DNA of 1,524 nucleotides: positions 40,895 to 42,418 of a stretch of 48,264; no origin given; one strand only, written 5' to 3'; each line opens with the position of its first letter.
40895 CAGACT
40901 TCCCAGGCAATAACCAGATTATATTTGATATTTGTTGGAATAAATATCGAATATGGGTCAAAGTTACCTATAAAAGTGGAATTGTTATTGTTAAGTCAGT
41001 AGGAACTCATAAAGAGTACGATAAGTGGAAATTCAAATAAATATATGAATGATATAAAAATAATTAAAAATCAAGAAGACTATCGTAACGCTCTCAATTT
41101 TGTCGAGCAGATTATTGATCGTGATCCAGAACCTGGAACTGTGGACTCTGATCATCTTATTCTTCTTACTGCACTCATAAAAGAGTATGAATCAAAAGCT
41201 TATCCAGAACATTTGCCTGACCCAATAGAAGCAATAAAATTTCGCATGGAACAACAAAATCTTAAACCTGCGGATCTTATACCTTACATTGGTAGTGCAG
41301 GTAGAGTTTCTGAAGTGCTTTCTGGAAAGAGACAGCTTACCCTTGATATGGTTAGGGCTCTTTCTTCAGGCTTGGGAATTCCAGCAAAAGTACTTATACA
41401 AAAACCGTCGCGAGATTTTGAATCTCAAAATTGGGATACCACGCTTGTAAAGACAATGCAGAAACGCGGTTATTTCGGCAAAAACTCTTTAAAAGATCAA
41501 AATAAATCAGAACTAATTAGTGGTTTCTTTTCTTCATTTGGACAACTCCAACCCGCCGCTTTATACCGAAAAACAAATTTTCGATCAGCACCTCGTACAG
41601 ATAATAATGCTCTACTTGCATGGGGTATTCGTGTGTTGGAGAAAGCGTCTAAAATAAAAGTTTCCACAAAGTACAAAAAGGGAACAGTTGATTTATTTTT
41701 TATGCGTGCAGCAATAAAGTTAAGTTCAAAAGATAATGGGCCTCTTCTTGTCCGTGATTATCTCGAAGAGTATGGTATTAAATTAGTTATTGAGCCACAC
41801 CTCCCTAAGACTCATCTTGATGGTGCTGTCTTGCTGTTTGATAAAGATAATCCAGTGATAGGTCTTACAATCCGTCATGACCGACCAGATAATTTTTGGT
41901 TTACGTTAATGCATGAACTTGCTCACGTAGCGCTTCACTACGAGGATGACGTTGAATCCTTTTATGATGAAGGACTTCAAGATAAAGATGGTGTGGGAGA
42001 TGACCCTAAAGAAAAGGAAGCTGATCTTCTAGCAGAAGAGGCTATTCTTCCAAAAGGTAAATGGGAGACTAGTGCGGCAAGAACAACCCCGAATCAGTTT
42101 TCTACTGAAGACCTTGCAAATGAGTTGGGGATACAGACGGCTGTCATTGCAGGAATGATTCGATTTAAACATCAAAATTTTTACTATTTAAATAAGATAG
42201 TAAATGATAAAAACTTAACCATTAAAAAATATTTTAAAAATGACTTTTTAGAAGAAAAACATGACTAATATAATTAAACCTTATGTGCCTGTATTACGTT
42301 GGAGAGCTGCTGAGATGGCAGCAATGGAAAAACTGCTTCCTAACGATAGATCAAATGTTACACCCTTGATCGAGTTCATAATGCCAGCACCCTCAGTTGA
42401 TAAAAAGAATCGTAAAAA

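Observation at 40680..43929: Operon of a HigB toxin, a HigA-HTH::ImmA/IrrE metallopeptidase fusion and a Beta_protein-like gene, facing a PD-(D/E)xK (sce7726-like) gene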

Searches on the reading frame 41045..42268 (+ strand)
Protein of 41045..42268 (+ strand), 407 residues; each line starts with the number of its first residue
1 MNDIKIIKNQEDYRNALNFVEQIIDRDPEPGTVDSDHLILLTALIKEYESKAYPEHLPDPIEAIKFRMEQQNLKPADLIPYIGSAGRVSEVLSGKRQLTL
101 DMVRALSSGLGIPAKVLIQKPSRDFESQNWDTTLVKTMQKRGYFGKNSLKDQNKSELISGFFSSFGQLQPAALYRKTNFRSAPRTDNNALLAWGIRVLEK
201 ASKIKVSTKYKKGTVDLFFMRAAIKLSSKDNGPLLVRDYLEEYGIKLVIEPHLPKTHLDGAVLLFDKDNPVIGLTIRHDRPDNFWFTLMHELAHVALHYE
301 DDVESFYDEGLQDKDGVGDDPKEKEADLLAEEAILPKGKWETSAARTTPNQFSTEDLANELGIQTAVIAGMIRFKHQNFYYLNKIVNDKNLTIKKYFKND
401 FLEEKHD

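Call 3: search_protein_families(library=pfam, proteins=[window:41045-42268:+], max_evalue=0.1)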
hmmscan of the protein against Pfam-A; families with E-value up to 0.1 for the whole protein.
window:41045-42268:+ (407 aa): 4 families
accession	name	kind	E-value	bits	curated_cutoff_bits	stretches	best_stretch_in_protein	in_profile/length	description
PF06114.19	Peptidase_M78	-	2.7e-09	37.3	22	1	242-369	3-119/123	IrrE N-terminal-like domain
PF01381.28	HTH_3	-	0.0044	17.5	23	1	65-114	2-52/55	Helix-turn-helix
PF14891.12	Peptidase_M91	-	0.047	14.5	25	1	279-327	90-135/176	Effector protein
PF02540.23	NAD_synthase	-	0.081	12.5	21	0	98-133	154-189/242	NAD synthase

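Call 4: search_protein_families(library=ncbifam, proteins=[window:41045-42268:+], max_evalue=0.1)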
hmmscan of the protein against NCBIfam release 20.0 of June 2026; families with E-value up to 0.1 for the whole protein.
window:41045-42268:+ (407 aa): 1 family
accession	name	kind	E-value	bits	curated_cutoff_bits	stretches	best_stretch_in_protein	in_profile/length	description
NF052239.1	antitox_spr1629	equivalog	4.3e-05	22.8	335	1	220-343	149-259/377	spr1629 family repressor/antitoxin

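Call 5: search_protein_families(library=padloc, proteins=[window:41045-42268:+], max_evalue=0.1)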
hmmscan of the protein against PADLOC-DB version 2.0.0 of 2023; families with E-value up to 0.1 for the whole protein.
window:41045-42268:+ (407 aa): 9 families
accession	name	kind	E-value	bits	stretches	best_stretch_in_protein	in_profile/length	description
PDLC03982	PD-Lambda-2_B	-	9.6e-135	447.9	1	1-398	1-397/402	-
PDLC04141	capP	-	2.3e-08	31.8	1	231-373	19-149/242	capP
PDLC03945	RmrA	-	6.1e-07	26.9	1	219-343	148-259/394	-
PDLC03947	RmrA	-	3.9e-05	20.7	1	240-365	166-282/383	-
PDLC03954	RmrA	-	0.0013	15.7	1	236-303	162-227/380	-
PDLC03950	RmrA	-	0.0029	14.7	1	281-342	193-246/369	-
PDLC03948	RmrA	-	0.017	12.1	1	239-305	163-228/397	-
PDLC02926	HTH_VI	-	0.024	12.9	0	86-118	29-61/92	-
PDLC03953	RmrA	-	0.033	11.4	0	279-300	203-224/373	-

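Call 16: find_homologous_proteins(query=window:41045-42268:+, max_evalue=1e-10)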
Query window:41045-42268:+ (407 aa): 4769 proteins with E <= 1e-10 among 8000 candidates; the best 120 are listed.
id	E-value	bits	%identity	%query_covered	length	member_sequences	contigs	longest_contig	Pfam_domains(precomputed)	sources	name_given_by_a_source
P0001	1.7e-271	918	100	100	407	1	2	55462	PF06114.20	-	-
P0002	3.0e-231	786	84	99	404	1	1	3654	PF06114.20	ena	-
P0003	6.0e-226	768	82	99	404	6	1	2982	PF06114.20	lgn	-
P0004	1.5e-216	737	79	99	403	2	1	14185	PF06114.20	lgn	-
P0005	8.7e-214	728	79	99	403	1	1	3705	PF06114.20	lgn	-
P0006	2.3e-212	723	78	99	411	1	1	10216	PF06114.20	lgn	-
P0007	2.5e-212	723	77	99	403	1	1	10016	PF06114.20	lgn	-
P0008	2.7e-212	723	77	99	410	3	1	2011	PF06114.20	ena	-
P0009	6.8e-212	722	78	99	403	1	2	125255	PF06114.20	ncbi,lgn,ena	-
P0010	5.2e-210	716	76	100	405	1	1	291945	PF06114.20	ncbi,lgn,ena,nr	ncbi:MAG: Uncharacterized protein Greene07147_155 [Parcubacteria group bacterium Greene0714_7]|nr:MA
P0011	6.0e-210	715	77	99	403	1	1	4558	PF06114.20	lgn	-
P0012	6.7e-210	715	77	99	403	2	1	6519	PF06114.20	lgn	-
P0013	1.2e-209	714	76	99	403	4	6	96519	PF06114.20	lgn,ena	-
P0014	5.8e-209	712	76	99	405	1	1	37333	PF06114.20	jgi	jgi:HTH-type transcriptional regulator / antitoxin HigA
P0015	7.2e-209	712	76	99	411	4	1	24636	PF06114.20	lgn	-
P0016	6.2e-208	709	76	99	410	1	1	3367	PF01381.29,PF06114.20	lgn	-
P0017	2.2e-207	707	75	99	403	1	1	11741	PF06114.20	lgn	-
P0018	2.2e-206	704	76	99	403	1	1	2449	PF06114.20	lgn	-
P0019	1.7e-205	701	75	99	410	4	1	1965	PF06114.20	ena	-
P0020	5.9e-204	696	74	99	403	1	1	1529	PF06114.20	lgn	-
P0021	1.5e-203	694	75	99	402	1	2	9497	PF06114.20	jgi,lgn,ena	jgi:HTH-type transcriptional regulator/antitoxin HigA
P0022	1.7e-203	694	74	99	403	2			PF06114.20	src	-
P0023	7.6e-203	692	73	99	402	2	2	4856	PF06114.20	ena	-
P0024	1.0e-202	692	74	99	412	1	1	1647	PF06114.20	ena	-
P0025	2.4e-202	690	74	99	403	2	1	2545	PF06114.20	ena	-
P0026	6.5e-202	689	73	99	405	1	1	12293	PF06114.20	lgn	-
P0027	7.0e-202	689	74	99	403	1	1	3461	PF06114.20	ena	-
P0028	1.4e-201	688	74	99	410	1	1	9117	PF06114.20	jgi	jgi:HTH-type transcriptional regulator/antitoxin HigA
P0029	3.2e-201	687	74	99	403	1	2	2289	PF06114.20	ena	-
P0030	5.8e-201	686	75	99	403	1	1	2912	PF06114.20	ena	-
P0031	6.1e-201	686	74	99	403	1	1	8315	PF06114.20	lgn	-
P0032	8.8e-201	685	74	99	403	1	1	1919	PF06114.20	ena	-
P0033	9.9e-201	685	73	99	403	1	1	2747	PF06114.20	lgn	-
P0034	8.4e-200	682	72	99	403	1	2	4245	PF06114.20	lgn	-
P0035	8.4e-200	682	74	99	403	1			PF06114.20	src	-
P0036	8.5e-200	682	74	99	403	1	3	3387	PF06114.20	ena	-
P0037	1.2e-199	682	74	99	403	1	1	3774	PF06114.20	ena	-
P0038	1.2e-199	681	74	99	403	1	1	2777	PF06114.20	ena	-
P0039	2.3e-199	681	73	99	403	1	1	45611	PF06114.20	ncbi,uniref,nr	ncbi:hypothetical protein A2Y99_00365 [Candidatus Gottesmanbacteria bacterium RBG_13_37_7]|uniref:Ir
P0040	2.4e-199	681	72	99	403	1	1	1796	PF06114.20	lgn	-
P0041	7.5e-199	679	74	99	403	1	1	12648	PF06114.20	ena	-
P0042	2.0e-198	677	74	99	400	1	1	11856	PF01381.29,PF06114.20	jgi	jgi:HTH-type transcriptional regulator/antitoxin HigA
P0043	4.3e-198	676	73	99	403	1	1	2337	PF06114.20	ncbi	-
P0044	6.9e-198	676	72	99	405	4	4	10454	PF06114.20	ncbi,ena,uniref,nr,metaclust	ncbi:MAG: hypothetical protein UU37_C0008G0007 [Candidatus Gottesmanbacteria bacterium GW2011_GWA2_4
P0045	7.7e-198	676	72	99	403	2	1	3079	PF06114.20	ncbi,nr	ncbi:MAG: ImmA/IrrE family metallo-endopeptidase [Candidatus Levybacteria bacterium]|nr:ImmA/IrrE fa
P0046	1.2e-197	675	71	99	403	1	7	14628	PF06114.20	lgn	-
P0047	1.9e-197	674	71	99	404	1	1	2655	PF06114.20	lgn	-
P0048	2.1e-197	674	70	99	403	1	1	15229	PF06114.20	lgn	-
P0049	2.5e-197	674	73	99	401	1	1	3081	PF01381.29,PF06114.20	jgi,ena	-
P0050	3.3e-197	673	73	99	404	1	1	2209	PF01381.29,PF06114.20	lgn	-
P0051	3.7e-197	673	72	99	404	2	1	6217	PF06114.20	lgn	-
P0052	2.5e-196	671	71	99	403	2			PF06114.20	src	-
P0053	6.3e-196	669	70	99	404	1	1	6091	PF06114.20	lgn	-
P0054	1.1e-195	668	72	99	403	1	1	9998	PF06114.20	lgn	-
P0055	1.3e-195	668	71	99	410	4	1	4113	PF06114.20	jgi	jgi:HTH-type transcriptional regulator/antitoxin HigA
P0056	1.2e-194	665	72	99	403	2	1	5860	PF06114.20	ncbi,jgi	-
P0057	1.3e-194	665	71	99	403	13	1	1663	PF06114.20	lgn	-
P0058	5.2e-194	663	72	99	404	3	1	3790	PF06114.20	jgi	-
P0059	8.3e-194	662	73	99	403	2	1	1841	PF06114.20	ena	-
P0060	1.7e-192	658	72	99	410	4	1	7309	PF06114.20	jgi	-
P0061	7.6e-191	653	71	99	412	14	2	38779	PF06114.20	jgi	-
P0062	8.7e-189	646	72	98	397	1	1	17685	PF06114.20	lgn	-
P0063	5.8e-186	636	69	99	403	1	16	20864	PF06114.20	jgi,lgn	jgi:HTH-type transcriptional regulator/antitoxin HigA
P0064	5.9e-186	636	68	99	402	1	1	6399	PF06114.20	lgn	-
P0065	9.8e-186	636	69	99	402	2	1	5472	PF06114.20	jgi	jgi:HTH-type transcriptional regulator/antitoxin HigA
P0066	2.1e-185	635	70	99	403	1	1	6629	PF06114.20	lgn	-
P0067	1.1e-183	629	67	99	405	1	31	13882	PF01381.29,PF06114.20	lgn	-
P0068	1.3e-183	629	69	99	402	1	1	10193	PF06114.20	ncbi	ncbi:MAG: ImmA/IrrE family metallo-endopeptidase [bacterium]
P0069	2.3e-181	621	68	99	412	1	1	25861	PF06114.20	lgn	-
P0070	8.4e-181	619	68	99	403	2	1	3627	PF06114.20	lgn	-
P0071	7.5e-180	616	68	99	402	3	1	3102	PF01381.29,PF06114.20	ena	-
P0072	1.5e-176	605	67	99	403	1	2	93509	PF01381.29,PF06114.20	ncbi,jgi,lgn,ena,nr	ncbi:MAG TPA: ImmA/IrrE family metallo-endopeptidase [Candidatus Paceibacterota bacterium]|nr:ImmA/I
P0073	3.1e-173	595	65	99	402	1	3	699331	PF06114.20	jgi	jgi:HTH-type transcriptional regulator/antitoxin HigA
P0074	3.5e-172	591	66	99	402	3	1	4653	PF06114.20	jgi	jgi:HTH-type transcriptional regulator/antitoxin HigA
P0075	3.8e-172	591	65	99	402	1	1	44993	PF06114.20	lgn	-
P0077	8.9e-172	590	65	100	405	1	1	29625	PF06114.20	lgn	-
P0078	1.1e-171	589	65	99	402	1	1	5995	PF06114.20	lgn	-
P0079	3.8e-171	588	65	99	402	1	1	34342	PF06114.20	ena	-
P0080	1.2e-170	586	65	99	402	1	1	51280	PF06114.20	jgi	jgi:HTH-type transcriptional regulator/antitoxin HigA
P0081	4.9e-170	584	64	99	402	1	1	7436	PF06114.20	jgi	jgi:HTH-type transcriptional regulator/antitoxin HigA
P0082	1.4e-169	583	64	99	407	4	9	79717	PF01381.29,PF06114.20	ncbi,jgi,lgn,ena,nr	ncbi:MAG: hypothetical protein A3A83_03300 [Candidatus Doudnabacteria bacterium RIFCSPLOWO2_01_FULL_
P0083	4.2e-169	581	63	99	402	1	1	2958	PF06114.20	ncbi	-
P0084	6.2e-169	580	64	99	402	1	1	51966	PF06114.20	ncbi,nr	ncbi:MAG: plasmid stabilization protein [Acidobacteria bacterium]|nr:plasmid stabilization protein [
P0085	6.1e-167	574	64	99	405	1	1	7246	PF06114.20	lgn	-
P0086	1.4e-166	573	64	99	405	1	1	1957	PF01381.29,PF06114.20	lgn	-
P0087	5.1e-166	571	64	99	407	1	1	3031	PF01381.29,PF06114.20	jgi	-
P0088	1.1e-164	566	62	99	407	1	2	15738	PF06114.20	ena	-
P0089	7.9e-162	557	61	99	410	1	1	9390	PF01381.29,PF06114.20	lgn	-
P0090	8.5e-161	554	64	99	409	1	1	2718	PF01381.29,PF06114.20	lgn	-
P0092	3.7e-158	545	61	99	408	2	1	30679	PF06114.20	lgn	-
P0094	9.2e-158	544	60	99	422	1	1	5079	PF06114.20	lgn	-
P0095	1.5e-157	543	71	83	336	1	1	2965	PF06114.20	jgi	jgi:HTH-type transcriptional regulator/antitoxin HigA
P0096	3.3e-156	538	60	99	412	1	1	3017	PF06114.20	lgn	-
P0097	5.5e-156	538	61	99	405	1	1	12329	PF01381.29,PF06114.20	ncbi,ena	-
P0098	1.2e-155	537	60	99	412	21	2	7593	PF01381.29,PF06114.20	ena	-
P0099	1.7e-155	536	61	99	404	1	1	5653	PF06114.20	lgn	-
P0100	4.3e-155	535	59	99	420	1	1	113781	PF06114.20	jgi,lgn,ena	-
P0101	1.1e-154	533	60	99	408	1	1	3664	PF01381.29,PF06114.20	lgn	-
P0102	2.4e-154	532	61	96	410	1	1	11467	PF06114.20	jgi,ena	-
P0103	1.2e-153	530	60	99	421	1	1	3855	PF06114.20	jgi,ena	jgi:HTH-type transcriptional regulator/antitoxin HigA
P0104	1.6e-153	530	59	99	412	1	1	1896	PF06114.20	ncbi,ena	-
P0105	1.9e-153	529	61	99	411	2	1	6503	PF06114.20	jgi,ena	-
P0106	1.7e-152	526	61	97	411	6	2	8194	PF01381.29,PF06114.20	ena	-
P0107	2.6e-152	526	59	99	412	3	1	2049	PF01381.29,PF06114.20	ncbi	-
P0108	2.9e-152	526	60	99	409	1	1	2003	PF01381.29,PF06114.20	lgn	-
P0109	7.0e-152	524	59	99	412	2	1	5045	PF01381.29,PF06114.20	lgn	-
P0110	8.0e-152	524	61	99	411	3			PF01381.29,PF06114.20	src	-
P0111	3.6e-151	522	59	99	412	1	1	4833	PF06114.20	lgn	-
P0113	7.6e-151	521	59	99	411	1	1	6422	PF06114.20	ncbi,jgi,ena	ncbi:MAG: ImmA/IrrE family metallo-endopeptidase [Candidatus Paceibacterota bacterium]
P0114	9.0e-151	521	59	99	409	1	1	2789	PF01381.29,PF06114.20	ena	-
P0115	1.4e-150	520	58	99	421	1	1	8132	PF01381.29,PF06114.20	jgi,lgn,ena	-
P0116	2.0e-150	519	59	99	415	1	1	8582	PF01381.29,PF06114.20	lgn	-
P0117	2.2e-150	519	59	99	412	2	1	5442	PF01381.29,PF06114.20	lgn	-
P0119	4.0e-150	518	59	99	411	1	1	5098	PF06114.20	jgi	-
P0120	6.0e-150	518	58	99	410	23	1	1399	PF06114.20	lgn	-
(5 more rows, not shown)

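Call 18: find_related_loci(query=A1, collection=genome_contigs, flank=8000)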
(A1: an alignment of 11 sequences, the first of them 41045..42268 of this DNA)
Query A1 (407 aa) in genome_contigs; peptide patterns used: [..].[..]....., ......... (x = any residue, [..] = any of these).
599 stretches matched a pattern (row limit reached: there are more); 577 encode a relative of the query (tblastn E <= 1e-3); the best 80 are kept; 80 distinct loci.
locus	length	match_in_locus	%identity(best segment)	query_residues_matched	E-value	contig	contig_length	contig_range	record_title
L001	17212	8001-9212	76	1-405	0e+0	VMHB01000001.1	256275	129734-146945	MAG: Parcubacteria group bacterium Greene0714_7 Greene07147_scaffold_73, whole genome shotgun sequence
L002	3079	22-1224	72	1-401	0e+0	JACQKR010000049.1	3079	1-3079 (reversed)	MAG: Candidatus Levyibacteriota bacterium isolate NC_groundwater_1182_Ag_S-0.1um_43_56 S_p1_S3_coassembly_k141_1920136,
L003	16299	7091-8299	69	1-404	0e+0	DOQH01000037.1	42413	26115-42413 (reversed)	MAG TPA_asm: Candidatus Magasanikbacteria bacterium isolate UBA10142 contig_839, whole genome shotgun sequence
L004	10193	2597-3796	69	1-401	0e+0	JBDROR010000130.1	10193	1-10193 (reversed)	MAG: bacterium isolate MEGAHIT-group-1.965 k141_4872727, whole genome shotgun sequence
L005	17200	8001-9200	64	1-401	2e-178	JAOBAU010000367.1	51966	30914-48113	MAG: Acidobacteria bacterium isolate RYN_27 scaffold_2287540, whole genome shotgun sequence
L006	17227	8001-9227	57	1-401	1e-156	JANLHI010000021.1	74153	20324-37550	MAG: Patescibacteria group bacterium isolate P6-13 k99_82333, whole genome shotgun sequence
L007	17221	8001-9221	60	1-401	1e-153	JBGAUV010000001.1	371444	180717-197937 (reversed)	MAG: Candidatus Paceibacteria bacterium isolate MAG_MBR_H10.111 MBRH10-111_opera_contig_99, whole genome shotgun sequenc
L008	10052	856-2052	57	1-400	2e-151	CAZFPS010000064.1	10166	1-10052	MAG TPA_asm: uncultured Planctomycetia bacterium isolate SRP256446_co1_195 genome assembly, contig: NODE_3525_length_101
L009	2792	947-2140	55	1-398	3e-156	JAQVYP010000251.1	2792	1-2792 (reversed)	MAG: Oscillospiraceae bacterium isolate STF2_152 NODE_163188_length_2792_cov_1.523452_Sandtown_F2, whole genome shotgun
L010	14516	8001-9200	56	1-400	5e-148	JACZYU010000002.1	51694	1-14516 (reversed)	MAG: Planctomycetota bacterium isolate B27T3L11 B27T3L11_NODE368, whole genome shotgun sequence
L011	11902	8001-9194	56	1-398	6e-148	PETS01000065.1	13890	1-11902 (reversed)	MAG: Candidatus Falkowbacteria bacterium CG02_land_8_20_14_3_00_36_14 CG02_land_8_20_14_3.00_150_scaffold_4431_c, whole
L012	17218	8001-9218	54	2-401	2e-147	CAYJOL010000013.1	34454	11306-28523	MAG TPA_asm: uncultured Ignavibacteriales bacterium isolate ERP124720_co1_93 genome assembly, contig: NODE_1734_length_3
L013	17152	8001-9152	59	1-382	4e-147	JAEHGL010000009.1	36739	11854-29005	Candidatus Komeilibacteria bacterium S5_K13 S5_K13__9, whole genome shotgun sequence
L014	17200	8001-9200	55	1-400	5e-147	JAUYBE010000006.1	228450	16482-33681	MAG: bacterium isolate C19_maxbin.019_sub C19_k141_78299, whole genome shotgun sequence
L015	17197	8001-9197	54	1-399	1e-146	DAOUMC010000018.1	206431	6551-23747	MAG TPA_asm: Dehalococcoidales bacterium isolate W31_74 k127_461830, whole genome shotgun sequence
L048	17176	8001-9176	45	1-389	4e-100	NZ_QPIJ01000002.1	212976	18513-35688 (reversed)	Vreelandella rituensis strain TQ8S TQ-8S_scaffold2, whole genome shotgun sequence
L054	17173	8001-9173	45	1-384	9e-97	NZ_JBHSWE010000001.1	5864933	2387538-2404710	Marinobacterium aestuariivivens strain NBRC 111756 GCM70026904_2, whole genome shotgun sequence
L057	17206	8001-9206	42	1-397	3e-95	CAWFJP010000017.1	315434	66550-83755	MAG: uncultured delta proteobacterium isolate MFD02242.bin.2.64 genome assembly, contig: contig_4580, whole genome shotg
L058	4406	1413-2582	45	4-391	3e-95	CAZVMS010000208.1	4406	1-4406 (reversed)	MAG TPA_asm: uncultured Haloferula sp. isolate SRP118108_co2_29 genome assembly, contig: k141_560145, whole genome shotg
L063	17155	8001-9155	45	3-383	4e-94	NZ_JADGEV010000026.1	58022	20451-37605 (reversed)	MAG: Neptunomonas sp. isolate OB1 NODE_171_length_58022_cov_24.284412, whole genome shotgun sequence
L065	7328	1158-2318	43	5-387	7e-94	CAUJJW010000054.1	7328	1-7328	MAG: Verrucomicrobiota bacterium isolate KLAP45 genome assembly, contig: KLAP45_434138, whole genome shotgun sequence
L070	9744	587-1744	43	5-387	3e-92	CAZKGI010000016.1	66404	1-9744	MAG TPA_asm: uncultured Akkermansia sp. isolate SRP268622_co1_197 genome assembly, contig: NODE_704_length_66404_cov_31.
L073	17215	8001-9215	41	1-402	7e-92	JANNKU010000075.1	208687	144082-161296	MAG: Deltaproteobacteria bacterium isolate SOY_38_metabat_69 SOY_38_k141_3420141, whole genome shotgun sequence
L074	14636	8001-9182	43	1-391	2e-91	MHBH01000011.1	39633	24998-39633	MAG: Lentisphaerae bacterium GWF2_49_21 gwf2_scaffold_1276, whole genome shotgun sequence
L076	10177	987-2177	42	1-397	1e-90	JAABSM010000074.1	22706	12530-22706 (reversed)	MAG: Gammaproteobacteria bacterium isolate S13.Bin138 NODE_74_length_22706_cov_24.9576, whole genome shotgun sequence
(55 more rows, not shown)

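Call 24: search_dna_similar(query=window:41045-42268:+, collection=plasmids, mode=protein, max_evalue=1e-20, max_rows=25)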
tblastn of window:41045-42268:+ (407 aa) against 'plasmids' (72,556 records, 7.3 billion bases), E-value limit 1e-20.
Records with a match: 190; places in all: 190; records where one place covers at least 80% of the query: 8.
Best place of each record, by identity: <60% 190.
By first word of the organism name: Escherichia 45; Enterobacter 25; Salmonella 14; Pantoea 13; Vibrio 13; Acinetobacter 11; Paraburkholderia 5; Rhizobium 5; Serratia 5; Xanthomonas 5; and 33 more.
By predicted mobility (MOB-suite, as given by PLSDB): non-mobilizable 93; conjugative 73; mobilizable 24.
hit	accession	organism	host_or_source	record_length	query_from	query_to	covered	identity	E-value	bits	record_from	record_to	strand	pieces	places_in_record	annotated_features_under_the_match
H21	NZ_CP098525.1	Pseudoalteromonas sp. KG3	whole organism,Cheese rind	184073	1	389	96%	44.4%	6e-88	298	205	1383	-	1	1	ImmA/IrrE family metallo-endopeptidase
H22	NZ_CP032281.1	Acinetobacter sp. WCHA55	Culture,Sewage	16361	3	395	97%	40.3%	1e-72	254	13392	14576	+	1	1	ImmA/IrrE family metallo-endopeptidase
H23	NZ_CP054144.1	Deefgea piscis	Odontobutis platycephala,Mono-bacterial ...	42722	1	386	95%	40.0%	1e-67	239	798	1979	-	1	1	ImmA/IrrE family metallo-endopeptidase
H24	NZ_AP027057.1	Limnohabitans sp. TEGF004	water,lake surface water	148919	2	399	98%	37.6%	7e-67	237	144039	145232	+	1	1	transcriptional regulator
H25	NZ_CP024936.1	Paraburkholderia graminis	soil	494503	4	397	97%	37.6%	3e-65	233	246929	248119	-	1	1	ImmA/IrrE family metallo-endopeptidase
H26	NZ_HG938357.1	Neorhizobium galegae bv. officinalis bv. officinalis str. ...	Galega officinalis root nodule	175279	4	386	94%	36.4%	5e-55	203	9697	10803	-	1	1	ImmA/IrrE family metallo-endopeptidase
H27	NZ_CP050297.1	Mesorhizobium huakuii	Oxytropis kamtschatica,cell ...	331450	4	387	86%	38.1%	4e-46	211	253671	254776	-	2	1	helix-turn-helix domain-containing protein | ImmA/IrrE family metallo-endopeptidase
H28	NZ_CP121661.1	Sinorhizobium terangae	Desmanthus virgatus,cell culture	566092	63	391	81%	32.8%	8e-36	147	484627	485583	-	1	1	XRE family transcriptional regulator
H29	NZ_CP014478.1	Acinetobacter pittii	Homo sapiens,Wound swab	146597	129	400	67%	35.4%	2e-35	145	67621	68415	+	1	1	ImmA/IrrE family metallo-endopeptidase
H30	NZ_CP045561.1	Acinetobacter nosocomialis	Homo sapiens,blood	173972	129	400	67%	35.4%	2e-35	145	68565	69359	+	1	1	ImmA/IrrE family metallo-endopeptidase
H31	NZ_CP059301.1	Acinetobacter baumannii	Homo sapiens,blood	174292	129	400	67%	35.4%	2e-35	145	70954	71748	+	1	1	ImmA/IrrE family metallo-endopeptidase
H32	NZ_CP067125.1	Paracoccus alcaliphilus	whole organism,soil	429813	87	391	75%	29.8%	6e-29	126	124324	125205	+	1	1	XRE family transcriptional regulator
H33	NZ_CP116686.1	Agrobacterium fabrum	cell culture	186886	124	399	68%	32.6%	3e-29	127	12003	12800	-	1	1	XRE family transcriptional regulator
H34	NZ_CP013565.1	Rhizobium phaseoli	Phaseolus vulgaris,Whole ...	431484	132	385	62%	33.5%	7e-29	126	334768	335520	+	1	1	XRE family transcriptional regulator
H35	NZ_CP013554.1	Rhizobium phaseoli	Phaseolus vulgaris,Whole ...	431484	132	385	62%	33.5%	7e-29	126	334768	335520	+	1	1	XRE family transcriptional regulator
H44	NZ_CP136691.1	Sulfitobacter sp. LC.270.F.C4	Macrocystis pyrifera gametophyte,Whole ...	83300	176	407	57%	35.0%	7e-29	126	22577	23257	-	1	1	XRE family transcriptional regulator | beta family protein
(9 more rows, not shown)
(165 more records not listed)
